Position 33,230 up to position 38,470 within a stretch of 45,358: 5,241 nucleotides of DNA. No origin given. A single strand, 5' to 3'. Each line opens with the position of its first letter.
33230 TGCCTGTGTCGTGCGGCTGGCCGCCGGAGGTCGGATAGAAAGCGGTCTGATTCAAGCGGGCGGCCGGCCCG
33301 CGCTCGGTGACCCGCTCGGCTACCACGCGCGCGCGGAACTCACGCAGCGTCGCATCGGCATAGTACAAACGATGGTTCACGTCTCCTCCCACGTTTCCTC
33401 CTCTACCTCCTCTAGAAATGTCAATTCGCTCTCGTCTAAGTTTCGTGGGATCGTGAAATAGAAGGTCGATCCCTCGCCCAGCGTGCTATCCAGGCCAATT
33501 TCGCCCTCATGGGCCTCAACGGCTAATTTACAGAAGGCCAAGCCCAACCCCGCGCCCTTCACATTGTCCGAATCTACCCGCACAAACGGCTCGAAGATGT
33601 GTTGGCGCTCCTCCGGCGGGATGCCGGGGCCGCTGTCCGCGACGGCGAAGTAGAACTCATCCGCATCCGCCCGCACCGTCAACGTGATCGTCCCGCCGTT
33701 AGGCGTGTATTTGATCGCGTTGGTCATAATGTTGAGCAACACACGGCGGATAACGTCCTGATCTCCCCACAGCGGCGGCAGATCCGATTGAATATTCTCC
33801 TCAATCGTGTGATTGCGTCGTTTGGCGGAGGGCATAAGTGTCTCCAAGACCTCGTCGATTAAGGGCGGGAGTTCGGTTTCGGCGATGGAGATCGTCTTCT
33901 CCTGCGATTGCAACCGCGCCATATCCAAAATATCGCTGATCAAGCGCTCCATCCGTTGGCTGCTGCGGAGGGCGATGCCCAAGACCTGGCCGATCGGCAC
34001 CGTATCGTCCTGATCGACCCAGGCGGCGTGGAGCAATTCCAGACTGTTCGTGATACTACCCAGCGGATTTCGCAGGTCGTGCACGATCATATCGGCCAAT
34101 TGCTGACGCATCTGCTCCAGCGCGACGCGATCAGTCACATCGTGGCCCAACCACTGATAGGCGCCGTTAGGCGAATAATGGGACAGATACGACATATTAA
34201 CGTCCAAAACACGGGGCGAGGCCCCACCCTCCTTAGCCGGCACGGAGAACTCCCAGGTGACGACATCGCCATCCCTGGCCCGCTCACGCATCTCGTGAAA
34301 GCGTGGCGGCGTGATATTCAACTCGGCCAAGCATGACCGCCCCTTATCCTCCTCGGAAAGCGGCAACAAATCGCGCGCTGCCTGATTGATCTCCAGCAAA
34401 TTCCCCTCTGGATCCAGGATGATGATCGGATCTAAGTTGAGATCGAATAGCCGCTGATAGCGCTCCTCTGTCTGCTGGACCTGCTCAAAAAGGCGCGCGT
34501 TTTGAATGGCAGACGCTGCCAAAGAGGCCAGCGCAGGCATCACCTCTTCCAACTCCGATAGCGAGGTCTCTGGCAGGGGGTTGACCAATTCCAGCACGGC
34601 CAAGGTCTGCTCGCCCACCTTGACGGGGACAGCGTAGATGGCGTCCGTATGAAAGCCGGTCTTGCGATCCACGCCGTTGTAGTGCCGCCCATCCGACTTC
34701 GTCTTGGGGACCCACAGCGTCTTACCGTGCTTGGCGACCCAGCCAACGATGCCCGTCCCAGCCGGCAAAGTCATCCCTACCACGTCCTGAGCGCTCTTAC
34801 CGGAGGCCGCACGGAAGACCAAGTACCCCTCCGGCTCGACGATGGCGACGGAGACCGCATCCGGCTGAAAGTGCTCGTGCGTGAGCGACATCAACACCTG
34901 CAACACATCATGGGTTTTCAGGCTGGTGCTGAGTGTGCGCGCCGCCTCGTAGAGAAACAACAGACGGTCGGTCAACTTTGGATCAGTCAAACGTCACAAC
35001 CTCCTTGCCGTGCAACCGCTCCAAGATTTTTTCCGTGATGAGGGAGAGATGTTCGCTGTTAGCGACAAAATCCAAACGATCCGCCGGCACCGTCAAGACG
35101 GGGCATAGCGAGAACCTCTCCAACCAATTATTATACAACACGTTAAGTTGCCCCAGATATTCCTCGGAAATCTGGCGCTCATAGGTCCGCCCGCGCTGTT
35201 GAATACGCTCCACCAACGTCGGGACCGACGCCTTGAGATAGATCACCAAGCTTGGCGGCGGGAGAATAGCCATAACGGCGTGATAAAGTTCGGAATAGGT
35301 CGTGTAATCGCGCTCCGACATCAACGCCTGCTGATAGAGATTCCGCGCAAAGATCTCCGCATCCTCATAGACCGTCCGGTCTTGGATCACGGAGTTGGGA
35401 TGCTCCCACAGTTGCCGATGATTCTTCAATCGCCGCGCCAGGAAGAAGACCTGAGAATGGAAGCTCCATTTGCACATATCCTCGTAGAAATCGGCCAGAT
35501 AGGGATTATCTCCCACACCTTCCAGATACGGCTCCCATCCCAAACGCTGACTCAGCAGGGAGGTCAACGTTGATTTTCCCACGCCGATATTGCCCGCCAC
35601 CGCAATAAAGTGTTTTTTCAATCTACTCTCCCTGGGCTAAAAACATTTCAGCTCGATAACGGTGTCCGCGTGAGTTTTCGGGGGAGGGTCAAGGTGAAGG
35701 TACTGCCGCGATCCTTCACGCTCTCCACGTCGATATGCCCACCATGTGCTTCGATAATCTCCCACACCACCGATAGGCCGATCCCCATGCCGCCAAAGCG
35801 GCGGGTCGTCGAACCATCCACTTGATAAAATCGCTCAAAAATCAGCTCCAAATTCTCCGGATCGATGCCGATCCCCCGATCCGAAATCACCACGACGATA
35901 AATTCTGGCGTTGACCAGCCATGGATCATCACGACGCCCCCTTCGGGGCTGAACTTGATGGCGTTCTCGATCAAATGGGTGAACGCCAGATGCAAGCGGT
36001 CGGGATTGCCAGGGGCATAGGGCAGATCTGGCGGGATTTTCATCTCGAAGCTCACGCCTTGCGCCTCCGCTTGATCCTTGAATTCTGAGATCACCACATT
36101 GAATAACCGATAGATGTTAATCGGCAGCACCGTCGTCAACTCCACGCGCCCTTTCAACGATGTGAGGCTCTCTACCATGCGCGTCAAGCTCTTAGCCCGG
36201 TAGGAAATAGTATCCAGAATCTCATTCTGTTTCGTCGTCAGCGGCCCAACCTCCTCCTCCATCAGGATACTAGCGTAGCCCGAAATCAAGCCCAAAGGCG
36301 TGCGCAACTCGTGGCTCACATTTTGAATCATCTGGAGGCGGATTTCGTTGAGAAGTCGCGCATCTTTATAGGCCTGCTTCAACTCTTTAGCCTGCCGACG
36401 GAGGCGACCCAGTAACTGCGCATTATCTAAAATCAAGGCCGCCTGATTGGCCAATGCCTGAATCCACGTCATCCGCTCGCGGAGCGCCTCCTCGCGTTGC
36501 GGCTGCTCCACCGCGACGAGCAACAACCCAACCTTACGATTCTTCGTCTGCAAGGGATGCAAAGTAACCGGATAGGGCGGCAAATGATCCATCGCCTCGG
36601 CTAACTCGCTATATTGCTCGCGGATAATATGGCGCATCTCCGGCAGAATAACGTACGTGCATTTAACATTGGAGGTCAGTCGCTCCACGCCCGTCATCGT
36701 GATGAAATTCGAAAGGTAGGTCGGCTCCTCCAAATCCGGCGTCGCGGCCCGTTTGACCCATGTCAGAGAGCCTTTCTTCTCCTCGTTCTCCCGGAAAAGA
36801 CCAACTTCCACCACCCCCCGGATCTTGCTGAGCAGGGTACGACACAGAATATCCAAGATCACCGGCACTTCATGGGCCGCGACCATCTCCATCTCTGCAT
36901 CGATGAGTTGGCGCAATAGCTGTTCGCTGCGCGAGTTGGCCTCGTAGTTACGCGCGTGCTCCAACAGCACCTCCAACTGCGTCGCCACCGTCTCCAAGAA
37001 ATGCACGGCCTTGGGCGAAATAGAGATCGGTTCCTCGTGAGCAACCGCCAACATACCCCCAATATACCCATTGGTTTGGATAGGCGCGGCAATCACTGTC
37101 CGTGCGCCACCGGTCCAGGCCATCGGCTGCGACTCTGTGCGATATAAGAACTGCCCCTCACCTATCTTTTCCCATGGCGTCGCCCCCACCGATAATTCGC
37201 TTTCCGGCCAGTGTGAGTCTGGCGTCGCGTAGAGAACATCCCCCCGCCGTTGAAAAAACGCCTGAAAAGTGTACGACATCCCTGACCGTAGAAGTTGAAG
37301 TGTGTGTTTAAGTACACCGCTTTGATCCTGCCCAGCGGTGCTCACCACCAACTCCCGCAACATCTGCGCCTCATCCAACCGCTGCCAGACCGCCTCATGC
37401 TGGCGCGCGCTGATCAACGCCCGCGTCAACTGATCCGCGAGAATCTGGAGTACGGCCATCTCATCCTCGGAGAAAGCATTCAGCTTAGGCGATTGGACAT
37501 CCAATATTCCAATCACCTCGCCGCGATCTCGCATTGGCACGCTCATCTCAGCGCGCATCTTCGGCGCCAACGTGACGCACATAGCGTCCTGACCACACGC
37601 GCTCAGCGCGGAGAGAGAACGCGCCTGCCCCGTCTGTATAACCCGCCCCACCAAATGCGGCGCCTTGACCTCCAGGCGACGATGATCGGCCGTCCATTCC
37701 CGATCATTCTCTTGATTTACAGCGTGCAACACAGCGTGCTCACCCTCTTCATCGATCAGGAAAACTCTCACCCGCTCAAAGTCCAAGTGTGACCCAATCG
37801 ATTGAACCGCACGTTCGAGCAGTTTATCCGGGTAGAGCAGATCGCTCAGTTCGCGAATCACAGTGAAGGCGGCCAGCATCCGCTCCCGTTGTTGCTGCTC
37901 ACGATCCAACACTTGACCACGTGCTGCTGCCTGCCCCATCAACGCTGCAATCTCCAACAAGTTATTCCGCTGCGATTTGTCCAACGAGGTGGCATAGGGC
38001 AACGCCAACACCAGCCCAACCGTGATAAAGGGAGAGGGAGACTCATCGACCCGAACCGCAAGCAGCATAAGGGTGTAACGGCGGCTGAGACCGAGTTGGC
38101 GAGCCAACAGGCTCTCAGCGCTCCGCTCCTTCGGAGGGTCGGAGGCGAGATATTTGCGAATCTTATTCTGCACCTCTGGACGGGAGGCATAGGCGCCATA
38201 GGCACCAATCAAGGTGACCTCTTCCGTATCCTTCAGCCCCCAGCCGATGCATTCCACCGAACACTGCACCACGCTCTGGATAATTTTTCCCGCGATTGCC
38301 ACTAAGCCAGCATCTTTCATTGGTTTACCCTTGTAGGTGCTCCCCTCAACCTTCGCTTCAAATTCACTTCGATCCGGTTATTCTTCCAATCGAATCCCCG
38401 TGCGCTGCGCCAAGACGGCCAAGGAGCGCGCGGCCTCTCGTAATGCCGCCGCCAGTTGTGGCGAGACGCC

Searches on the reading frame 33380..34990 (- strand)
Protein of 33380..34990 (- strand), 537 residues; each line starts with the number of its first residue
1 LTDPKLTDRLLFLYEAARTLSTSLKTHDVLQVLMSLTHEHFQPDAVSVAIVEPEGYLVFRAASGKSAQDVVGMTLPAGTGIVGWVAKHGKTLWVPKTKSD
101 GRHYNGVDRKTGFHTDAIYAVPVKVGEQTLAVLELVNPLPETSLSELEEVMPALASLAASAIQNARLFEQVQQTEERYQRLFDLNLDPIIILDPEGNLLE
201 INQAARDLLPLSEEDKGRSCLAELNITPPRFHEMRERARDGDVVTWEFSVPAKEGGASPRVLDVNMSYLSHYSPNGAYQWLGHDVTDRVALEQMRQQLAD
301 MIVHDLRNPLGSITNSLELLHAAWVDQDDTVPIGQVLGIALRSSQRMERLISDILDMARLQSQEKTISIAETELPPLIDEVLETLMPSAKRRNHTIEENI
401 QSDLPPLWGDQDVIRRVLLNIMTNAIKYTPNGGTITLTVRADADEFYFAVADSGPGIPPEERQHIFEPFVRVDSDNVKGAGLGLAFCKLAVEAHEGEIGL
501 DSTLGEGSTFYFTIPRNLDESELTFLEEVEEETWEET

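Call 44: search_protein_families(library=pfam, proteins=[window:33380-34990:-], max_evalue=0.001)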
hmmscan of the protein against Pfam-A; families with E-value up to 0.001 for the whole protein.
window:33380-34990:- (537 aa): 9 families
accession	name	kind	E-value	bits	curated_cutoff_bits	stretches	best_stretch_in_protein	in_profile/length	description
PF02518.31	HATPase_c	-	1.9e-29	102.8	26.4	1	409-516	1-109/111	Histidine kinase-, DNA gyrase B-, and HSP90-like ATPase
PF00512.31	HisKA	-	1.2e-14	54.5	26.9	1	294-362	1-65/66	His Kinase A (phospho-acceptor) domain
PF01590.32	GAF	-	8.8e-12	46.1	22.4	1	27-162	3-133/133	GAF domain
PF13492.12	GAF_3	-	7.3e-09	36.6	27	1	28-164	4-129/129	GAF domain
PF13185.12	GAF_2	-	1.2e-07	32.5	28.6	1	28-163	6-136/136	GAF domain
PF13188.13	PAS_8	-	3.9e-06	27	21.8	1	176-218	1-41/65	PAS domain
PF13581.12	HATPase_c_2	-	3.9e-05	24.1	27.4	1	421-490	39-108/127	Histidine kinase-like ATPase domain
PF08448.16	PAS_4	-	0.00024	21.8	23.1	1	187-289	6-109/110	PAS fold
PF00989.32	PAS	-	0.00086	19.7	22.6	0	176-226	1-51/113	PAS fold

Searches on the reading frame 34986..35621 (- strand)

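Call 44: search_protein_families(library=pfam, proteins=[window:34986-35621:-], max_evalue=0.001)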
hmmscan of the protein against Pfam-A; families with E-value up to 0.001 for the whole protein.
window:34986-35621:- (212 aa): 3 families
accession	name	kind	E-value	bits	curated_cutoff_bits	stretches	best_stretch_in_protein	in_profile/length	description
PF01712.25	dNK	-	3.5e-55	187.4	27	1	6-199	1-198/203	Deoxynucleoside kinase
PF13238.12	AAA_18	-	2.4e-07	31.7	29.4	1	6-148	1-116/128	AAA domain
PF02223.23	Thymidylate_kin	-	0.00024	21.3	27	0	58-154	59-150/185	Thymidylate kinase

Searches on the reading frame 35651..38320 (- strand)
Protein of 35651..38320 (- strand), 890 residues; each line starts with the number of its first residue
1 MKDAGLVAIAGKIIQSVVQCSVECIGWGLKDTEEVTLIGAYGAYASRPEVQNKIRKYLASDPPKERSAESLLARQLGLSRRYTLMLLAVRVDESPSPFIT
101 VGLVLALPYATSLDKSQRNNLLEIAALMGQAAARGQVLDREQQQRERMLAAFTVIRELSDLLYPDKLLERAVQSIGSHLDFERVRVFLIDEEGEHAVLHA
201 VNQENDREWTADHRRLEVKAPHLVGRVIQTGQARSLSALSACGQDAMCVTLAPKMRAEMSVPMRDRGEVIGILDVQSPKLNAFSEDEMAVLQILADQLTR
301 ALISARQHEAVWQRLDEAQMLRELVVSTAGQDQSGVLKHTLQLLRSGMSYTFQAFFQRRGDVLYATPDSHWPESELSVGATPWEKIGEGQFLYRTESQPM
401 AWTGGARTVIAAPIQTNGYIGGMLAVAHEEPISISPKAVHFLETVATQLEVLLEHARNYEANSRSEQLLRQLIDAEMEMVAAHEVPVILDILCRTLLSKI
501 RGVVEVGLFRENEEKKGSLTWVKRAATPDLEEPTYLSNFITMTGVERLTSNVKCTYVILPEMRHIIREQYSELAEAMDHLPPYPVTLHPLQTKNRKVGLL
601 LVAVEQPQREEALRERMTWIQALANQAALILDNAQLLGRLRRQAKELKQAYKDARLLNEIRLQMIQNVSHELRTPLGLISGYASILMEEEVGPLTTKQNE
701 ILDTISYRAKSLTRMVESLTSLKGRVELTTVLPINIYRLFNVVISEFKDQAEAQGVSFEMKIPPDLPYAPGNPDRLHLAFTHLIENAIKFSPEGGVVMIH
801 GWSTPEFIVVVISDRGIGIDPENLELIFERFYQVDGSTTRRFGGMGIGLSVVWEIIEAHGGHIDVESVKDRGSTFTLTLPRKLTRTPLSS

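Call 44: search_protein_families(library=pfam, proteins=[window:35651-38320:-], max_evalue=0.001)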
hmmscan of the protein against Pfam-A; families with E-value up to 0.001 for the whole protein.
window:35651-38320:- (890 aa): 5 families
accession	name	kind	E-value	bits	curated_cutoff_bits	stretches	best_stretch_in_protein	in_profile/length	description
PF02518.31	HATPase_c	-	4.4e-28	98.4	26.4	1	771-882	1-110/111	Histidine kinase-, DNA gyrase B-, and HSP90-like ATPase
PF01590.32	GAF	-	2.3e-26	93.3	22.4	2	165-302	3-133/133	GAF domain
PF13185.12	GAF_2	-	4.6e-23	82.4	28.6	1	165-302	5-135/136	GAF domain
PF13492.12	GAF_3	-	1.7e-16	61.2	27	1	164-300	2-125/129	GAF domain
PF00512.31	HisKA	-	6.6e-13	49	26.9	1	661-719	2-57/66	His Kinase A (phospho-acceptor) domain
